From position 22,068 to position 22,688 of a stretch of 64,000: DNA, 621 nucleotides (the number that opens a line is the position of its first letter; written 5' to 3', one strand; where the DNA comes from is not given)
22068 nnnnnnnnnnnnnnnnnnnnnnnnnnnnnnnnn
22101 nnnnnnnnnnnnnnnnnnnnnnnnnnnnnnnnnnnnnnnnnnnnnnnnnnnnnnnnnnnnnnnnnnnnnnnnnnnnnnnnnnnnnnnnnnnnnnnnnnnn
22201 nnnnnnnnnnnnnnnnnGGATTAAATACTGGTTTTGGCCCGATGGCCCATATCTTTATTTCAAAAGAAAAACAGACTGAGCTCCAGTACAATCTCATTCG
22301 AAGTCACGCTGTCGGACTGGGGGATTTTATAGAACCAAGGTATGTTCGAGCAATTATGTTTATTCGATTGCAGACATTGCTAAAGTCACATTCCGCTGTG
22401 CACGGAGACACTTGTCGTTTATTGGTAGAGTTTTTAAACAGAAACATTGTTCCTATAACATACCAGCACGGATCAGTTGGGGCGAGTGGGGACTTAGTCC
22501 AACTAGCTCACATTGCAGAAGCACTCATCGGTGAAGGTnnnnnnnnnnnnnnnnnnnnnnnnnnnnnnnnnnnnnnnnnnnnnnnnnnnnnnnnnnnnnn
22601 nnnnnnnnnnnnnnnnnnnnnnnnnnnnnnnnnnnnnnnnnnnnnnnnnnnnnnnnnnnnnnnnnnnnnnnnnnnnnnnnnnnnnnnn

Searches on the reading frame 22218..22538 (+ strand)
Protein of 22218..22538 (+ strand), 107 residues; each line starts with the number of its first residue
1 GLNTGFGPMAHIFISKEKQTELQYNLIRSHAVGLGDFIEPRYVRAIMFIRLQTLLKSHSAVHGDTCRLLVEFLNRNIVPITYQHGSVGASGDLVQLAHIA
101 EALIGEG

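Call 21: search_solved_structures(query=window:22218-22538:+, max_evalue=0.00001, show_alignments=5)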
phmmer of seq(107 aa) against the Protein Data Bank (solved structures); distinct sequences matched with E-value up to 0.00001: 34.
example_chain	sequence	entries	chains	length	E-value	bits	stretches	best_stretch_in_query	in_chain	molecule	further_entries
7tqr_A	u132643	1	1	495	8.9e-29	103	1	1-107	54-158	Probable histidine ammonia-lyase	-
2qve_A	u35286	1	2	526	3e-20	75.7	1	1-107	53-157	Tyrosine Aminomutase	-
2rjr_A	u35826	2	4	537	3.1e-20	75.6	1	1-107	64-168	Tyrosine aminomutase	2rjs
3kdy_A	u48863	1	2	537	3.1e-20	75.6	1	1-107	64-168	Histidine ammonia-lyase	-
3kdz_A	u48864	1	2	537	3.1e-20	75.6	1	1-107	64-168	Histidine ammonia-lyase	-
2ohy_A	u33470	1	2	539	3.1e-20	75.6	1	1-107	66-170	Tyrosine aminomutase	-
9eq5_A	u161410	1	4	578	2.9e-17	66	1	1-106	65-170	Histidine ammonia-lyase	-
1eb4_A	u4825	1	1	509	4.9e-16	62.1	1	1-107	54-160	HISTIDINE AMMONIA-LYASE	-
1gkm_B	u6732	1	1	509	4.9e-16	62.1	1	1-107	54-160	Histidine ammonia-lyase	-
1gk2_A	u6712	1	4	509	5e-16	62.1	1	1-107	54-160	HISTIDINE AMMONIA-LYASE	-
1gkj_A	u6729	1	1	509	5e-16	62.1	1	1-107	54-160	HISTIDINE AMMONIA-LYASE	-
6v6h_A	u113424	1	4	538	5e-15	58.9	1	1-107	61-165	Histidine ammonia-lyase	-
1gk3_A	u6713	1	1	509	7e-15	58.4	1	1-107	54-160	HISTIDINE AMMONIA-LYASE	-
5ltm_B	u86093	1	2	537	5.7e-13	52.3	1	1-105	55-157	phenylalanine ammonia lyase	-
3czo_A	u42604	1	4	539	5.7e-13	52.3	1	1-105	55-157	Histidine ammonia-lyase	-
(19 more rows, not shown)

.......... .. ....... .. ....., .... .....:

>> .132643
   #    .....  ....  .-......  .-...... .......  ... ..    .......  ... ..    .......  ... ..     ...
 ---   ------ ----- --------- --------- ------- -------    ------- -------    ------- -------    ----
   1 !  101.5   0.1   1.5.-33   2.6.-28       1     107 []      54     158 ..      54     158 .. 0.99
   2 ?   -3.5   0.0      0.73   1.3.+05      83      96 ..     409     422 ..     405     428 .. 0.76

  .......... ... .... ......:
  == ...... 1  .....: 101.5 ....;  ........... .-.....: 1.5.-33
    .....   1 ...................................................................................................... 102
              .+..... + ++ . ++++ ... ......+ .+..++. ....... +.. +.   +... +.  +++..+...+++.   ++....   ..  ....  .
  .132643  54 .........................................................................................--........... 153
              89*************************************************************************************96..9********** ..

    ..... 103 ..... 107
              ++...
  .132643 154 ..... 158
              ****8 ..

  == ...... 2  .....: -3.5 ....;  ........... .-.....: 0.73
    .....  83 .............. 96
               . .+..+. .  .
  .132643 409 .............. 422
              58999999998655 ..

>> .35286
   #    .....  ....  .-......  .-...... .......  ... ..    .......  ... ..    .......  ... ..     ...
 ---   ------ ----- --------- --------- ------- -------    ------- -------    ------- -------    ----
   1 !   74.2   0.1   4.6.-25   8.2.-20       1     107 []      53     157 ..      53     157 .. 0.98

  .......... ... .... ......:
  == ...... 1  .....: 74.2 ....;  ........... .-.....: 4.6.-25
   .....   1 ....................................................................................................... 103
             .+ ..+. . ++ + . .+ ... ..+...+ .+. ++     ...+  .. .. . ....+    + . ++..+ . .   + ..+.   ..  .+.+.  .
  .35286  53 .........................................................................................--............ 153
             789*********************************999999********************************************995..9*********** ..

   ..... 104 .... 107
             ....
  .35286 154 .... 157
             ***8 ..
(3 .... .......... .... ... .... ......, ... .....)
